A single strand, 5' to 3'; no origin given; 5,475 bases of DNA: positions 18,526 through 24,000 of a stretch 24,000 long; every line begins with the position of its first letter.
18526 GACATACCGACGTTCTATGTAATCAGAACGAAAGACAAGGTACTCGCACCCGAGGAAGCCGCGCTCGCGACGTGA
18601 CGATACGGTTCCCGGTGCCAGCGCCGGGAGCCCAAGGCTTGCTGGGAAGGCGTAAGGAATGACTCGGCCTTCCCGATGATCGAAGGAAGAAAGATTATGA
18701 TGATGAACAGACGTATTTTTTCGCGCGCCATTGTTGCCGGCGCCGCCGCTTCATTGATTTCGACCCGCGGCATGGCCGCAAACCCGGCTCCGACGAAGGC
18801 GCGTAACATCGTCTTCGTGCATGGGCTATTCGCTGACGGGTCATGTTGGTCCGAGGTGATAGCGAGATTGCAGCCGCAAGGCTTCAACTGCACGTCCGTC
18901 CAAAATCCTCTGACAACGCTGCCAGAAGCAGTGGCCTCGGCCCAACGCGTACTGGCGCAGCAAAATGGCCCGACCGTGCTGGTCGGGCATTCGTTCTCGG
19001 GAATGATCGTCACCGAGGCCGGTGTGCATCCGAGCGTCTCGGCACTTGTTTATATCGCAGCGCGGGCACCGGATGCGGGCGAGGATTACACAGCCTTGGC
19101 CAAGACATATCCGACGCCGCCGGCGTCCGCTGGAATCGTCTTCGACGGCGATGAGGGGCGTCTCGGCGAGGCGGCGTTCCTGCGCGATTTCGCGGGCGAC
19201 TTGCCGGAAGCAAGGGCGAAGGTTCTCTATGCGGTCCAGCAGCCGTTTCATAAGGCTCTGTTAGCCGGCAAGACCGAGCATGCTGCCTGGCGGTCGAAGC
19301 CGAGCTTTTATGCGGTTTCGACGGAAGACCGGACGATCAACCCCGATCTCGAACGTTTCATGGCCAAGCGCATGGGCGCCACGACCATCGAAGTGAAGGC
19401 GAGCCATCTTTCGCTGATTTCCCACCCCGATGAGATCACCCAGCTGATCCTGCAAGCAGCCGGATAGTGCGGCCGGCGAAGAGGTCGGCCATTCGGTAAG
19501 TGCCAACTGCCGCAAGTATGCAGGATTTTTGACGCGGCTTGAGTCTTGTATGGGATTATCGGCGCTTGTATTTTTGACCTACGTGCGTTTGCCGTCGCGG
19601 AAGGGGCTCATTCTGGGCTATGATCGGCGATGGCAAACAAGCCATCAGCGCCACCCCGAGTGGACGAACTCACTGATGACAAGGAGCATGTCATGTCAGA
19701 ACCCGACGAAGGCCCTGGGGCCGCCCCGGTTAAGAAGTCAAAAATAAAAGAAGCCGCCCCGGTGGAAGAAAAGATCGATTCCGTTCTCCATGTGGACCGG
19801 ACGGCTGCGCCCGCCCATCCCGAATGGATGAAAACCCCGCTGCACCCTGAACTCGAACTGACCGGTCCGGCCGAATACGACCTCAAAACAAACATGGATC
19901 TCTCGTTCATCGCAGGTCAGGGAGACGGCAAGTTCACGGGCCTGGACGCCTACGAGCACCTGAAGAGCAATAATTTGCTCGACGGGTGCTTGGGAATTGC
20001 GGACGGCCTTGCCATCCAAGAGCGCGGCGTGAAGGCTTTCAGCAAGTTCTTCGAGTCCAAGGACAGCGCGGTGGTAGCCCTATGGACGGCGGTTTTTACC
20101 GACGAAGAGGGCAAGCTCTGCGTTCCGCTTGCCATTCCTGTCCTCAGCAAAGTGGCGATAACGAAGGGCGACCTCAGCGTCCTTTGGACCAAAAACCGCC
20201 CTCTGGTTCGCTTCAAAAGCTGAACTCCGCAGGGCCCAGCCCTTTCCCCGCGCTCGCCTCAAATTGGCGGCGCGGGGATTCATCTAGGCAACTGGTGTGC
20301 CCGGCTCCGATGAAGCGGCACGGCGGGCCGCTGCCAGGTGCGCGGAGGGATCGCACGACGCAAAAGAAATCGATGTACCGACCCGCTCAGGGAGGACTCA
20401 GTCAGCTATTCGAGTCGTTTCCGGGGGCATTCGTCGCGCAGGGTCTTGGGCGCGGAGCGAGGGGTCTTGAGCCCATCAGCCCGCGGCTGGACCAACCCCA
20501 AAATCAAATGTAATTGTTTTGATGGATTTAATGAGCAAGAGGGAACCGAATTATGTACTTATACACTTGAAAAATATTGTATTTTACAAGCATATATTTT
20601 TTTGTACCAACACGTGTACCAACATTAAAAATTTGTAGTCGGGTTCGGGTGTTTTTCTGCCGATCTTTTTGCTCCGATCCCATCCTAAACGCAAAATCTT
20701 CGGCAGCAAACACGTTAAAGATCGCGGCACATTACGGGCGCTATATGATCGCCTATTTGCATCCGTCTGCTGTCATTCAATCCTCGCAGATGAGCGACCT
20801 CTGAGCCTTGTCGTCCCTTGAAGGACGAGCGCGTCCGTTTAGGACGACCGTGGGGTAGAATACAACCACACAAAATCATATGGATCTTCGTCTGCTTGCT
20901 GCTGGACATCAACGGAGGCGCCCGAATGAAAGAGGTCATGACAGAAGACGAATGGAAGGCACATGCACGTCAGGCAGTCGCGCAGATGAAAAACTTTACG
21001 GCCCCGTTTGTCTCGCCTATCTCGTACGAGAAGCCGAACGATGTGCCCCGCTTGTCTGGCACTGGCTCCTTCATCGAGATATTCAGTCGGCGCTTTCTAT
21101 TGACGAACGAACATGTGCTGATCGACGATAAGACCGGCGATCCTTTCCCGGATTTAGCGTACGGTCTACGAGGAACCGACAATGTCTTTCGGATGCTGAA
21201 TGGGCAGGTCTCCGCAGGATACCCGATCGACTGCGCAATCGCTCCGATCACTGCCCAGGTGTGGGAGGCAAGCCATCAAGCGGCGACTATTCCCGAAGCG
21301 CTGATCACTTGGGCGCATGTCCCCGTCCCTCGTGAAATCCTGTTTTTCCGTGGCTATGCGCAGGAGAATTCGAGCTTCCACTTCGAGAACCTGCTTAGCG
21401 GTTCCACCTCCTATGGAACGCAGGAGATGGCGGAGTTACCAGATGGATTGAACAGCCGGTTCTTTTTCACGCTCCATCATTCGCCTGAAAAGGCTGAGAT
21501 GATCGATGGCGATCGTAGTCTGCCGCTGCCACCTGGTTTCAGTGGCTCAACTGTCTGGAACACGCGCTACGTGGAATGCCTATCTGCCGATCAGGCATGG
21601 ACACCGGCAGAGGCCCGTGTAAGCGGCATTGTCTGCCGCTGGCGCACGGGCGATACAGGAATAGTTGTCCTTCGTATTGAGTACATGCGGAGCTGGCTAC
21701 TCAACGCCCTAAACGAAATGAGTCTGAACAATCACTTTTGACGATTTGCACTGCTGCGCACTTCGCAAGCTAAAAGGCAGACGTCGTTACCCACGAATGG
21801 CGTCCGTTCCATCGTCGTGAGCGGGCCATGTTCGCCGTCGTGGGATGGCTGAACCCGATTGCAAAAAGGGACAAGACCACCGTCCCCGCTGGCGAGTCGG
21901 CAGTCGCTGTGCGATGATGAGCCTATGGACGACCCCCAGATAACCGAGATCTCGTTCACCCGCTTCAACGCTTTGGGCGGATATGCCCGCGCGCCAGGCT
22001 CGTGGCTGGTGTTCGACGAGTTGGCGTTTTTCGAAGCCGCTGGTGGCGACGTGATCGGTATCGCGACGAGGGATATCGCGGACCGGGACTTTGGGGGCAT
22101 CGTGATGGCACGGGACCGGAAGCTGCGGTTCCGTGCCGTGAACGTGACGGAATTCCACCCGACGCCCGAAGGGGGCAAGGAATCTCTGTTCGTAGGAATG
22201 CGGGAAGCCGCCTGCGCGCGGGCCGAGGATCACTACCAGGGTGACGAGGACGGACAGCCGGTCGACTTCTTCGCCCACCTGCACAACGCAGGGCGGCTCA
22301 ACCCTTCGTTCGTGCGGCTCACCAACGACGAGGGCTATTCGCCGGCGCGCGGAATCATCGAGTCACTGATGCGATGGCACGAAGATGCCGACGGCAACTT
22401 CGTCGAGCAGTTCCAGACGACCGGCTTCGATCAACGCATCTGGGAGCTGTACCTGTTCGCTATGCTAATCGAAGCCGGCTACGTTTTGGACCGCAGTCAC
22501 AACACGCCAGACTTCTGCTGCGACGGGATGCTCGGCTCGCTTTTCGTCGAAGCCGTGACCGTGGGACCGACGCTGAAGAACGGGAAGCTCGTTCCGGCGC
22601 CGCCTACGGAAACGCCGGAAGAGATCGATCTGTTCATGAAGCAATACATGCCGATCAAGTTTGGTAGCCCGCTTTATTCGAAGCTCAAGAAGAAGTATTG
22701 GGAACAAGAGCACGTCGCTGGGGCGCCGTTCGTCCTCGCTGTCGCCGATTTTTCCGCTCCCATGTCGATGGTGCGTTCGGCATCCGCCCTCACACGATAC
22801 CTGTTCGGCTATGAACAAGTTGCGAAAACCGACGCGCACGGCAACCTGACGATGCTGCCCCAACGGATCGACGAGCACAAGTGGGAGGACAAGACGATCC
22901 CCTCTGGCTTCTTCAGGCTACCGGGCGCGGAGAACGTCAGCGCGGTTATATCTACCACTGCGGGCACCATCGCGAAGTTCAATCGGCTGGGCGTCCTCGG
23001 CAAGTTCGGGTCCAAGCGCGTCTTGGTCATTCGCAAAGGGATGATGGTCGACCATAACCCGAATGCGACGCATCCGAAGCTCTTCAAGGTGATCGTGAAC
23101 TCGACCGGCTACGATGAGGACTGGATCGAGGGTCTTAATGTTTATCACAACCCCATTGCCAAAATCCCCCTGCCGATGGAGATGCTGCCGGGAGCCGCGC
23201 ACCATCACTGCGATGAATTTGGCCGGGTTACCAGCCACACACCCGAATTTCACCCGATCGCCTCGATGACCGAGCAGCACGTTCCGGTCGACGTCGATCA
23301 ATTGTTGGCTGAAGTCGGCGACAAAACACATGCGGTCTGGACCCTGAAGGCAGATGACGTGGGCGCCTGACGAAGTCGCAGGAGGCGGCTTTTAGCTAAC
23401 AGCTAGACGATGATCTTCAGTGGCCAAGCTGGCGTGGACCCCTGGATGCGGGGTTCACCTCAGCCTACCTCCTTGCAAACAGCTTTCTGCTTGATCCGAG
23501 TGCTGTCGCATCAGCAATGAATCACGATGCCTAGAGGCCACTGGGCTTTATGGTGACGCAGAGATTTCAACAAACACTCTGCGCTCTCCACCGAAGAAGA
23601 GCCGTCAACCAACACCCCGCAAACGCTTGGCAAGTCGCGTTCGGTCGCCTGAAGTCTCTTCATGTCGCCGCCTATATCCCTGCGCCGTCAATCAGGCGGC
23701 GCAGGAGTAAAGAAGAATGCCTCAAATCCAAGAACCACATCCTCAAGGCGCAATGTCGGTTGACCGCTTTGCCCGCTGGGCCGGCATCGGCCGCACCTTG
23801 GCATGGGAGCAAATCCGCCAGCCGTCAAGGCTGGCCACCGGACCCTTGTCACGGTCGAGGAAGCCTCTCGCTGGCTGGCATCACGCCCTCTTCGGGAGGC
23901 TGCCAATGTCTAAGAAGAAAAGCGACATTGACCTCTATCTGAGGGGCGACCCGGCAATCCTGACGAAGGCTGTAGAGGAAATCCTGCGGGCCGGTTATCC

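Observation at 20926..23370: Orphan two-gene module: signal-less trypsin-like serine protease plus a 481-aa protein with a PD-(D/E)xK-like core; candidate undescribed conflict/defence system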

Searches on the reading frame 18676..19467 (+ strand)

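Call 3: search_protein_families(library=pfam, proteins=[window:18676-19467:+], max_evalue=1)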
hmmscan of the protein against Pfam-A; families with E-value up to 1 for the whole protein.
window:18676-19467:+ (263 aa): 5 families
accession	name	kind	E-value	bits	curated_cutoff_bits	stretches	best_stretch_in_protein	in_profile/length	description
PF12697.13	Abhydrolase_6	-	3.5e-23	83.8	26.3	1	45-254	1-214/217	Alpha/beta hydrolase family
PF00561.26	Abhydrolase_1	-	2.7e-05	24.4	25.8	1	96-145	67-120/245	alpha/beta hydrolase fold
PF12695.13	Abhydrolase_5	-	0.0015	18.8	27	1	45-133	2-92/164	Alpha/beta hydrolase family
PF12146.15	Hydrolase_4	-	0.0055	16.5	27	0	94-128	72-108/239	Serine aminopeptidase, S33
PF06821.19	Ser_hydrolase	-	0.043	14.2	22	1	80-132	37-93/172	Serine hydrolase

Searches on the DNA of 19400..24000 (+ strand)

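Call 94: search_rna_families(source=window, start=19400, end=24000, threshold=gathering)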
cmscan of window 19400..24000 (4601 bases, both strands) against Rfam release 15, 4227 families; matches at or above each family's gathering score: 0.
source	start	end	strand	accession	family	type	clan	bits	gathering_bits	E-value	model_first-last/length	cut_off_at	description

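Call 104: search_dna_similar(query=L035:8001-8786:+, collection=ecoli_genomes, mode=distant, max_evalue=0.00001, max_rows=10)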
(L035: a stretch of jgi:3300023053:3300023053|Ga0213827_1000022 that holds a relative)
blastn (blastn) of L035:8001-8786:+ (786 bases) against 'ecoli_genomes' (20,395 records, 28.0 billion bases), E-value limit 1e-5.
Records with a match: 2; places in all: 2; records where one place covers at least 80% of the query: 2.
Genomes with a match: 2 of 5426; with a place that covers at least 80% of the query: 2. Places per genome that has any: lowest 1, median 1, highest 1. On chromosomes: 2 places; on plasmids: 0.
Best place of each record, by identity: 80-90% 2.
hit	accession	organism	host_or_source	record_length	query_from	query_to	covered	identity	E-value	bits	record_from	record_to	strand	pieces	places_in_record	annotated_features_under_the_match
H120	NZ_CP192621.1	Escherichia coli strain LD91-1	Homo sapiens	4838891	1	765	97%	88.2%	0e+0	975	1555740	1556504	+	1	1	hypothetical protein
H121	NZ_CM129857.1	Escherichia coli strain SW07099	wastewater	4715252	1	765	97%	88.1%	0e+0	970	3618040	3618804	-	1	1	hypothetical protein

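Call 106: get_annotated_region(hit=H120, flank=12000)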
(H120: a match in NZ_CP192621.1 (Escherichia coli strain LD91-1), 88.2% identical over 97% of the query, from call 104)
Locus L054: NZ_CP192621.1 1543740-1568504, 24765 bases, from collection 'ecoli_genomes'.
description: Escherichia coli strain LD91-1 chromosome, complete genome
organism: Escherichia coli strain LD91-1 (NCBI taxid 562)
replicon: chromosome; assembly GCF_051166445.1
host: Homo sapiens; source: feces; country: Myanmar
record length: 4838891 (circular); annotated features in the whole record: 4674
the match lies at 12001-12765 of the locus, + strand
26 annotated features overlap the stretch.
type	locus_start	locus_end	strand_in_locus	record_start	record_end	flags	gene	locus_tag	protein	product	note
CDS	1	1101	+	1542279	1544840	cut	-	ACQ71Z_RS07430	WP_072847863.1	phage tail tape measure protein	-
CDS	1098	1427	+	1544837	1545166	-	-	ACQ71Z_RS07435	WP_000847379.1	phage tail protein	-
CDS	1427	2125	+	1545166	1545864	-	-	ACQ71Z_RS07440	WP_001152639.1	phage minor tail protein L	-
CDS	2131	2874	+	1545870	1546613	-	-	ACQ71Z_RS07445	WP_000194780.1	C40 family peptidase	-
CDS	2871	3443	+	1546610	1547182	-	-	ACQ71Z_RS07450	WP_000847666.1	tail assembly protein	-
CDS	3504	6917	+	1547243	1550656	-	gpJ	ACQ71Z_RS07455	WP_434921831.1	phage attachment tail tip protein J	-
CDS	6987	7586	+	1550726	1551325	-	-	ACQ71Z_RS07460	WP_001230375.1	Ail/Lom family outer membrane beta-barrel protein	-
CDS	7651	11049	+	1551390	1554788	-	-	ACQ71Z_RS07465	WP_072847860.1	prophage tail fiber N-terminal domain-containing protein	-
CDS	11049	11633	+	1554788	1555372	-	-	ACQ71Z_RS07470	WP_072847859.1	tail fiber assembly protein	-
CDS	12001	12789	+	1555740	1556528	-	-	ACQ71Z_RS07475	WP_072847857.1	hypothetical protein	-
CDS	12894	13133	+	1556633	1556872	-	-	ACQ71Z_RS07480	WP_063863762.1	hypothetical protein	-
CDS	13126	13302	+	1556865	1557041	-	-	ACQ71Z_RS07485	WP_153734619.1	hypothetical protein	-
CDS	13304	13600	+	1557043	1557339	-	-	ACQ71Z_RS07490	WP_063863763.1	hypothetical protein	-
CDS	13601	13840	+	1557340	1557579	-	-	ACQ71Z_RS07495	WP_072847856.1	HNH endonuclease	-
CDS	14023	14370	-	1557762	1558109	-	-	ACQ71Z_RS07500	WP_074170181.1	GNAT family N-acetyltransferase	-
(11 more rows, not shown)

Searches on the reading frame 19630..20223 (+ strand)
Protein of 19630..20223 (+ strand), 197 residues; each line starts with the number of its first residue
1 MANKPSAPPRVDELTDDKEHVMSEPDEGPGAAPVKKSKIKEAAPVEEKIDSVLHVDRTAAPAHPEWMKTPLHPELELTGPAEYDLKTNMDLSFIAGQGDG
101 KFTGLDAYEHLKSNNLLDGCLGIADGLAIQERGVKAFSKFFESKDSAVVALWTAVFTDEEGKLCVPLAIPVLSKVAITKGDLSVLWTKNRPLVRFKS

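Call 3: search_protein_families(library=pfam, proteins=[window:19630-20223:+], max_evalue=1)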
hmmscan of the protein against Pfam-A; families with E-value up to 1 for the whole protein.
window:19630-20223:+ (197 aa): 0 families

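Call 4: search_protein_families(library=padloc, proteins=[window:19630-20223:+], max_evalue=1)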
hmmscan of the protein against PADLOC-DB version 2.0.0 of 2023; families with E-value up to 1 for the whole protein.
window:19630-20223:+ (197 aa): 0 families

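Call 6: search_protein_families(library=ncbifam, proteins=[window:19630-20223:+], max_evalue=1)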
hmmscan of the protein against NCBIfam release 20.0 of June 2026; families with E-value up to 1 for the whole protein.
window:19630-20223:+ (197 aa): 0 families

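Call 7: search_protein_families(library=phrogs, proteins=[window:19630-20223:+], max_evalue=1)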
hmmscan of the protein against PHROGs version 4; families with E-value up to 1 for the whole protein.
window:19630-20223:+ (197 aa): 1 family
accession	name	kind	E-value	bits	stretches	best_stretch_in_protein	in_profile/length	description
phrog_21457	-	unknown function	0.53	10.2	1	141-185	53-97/435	-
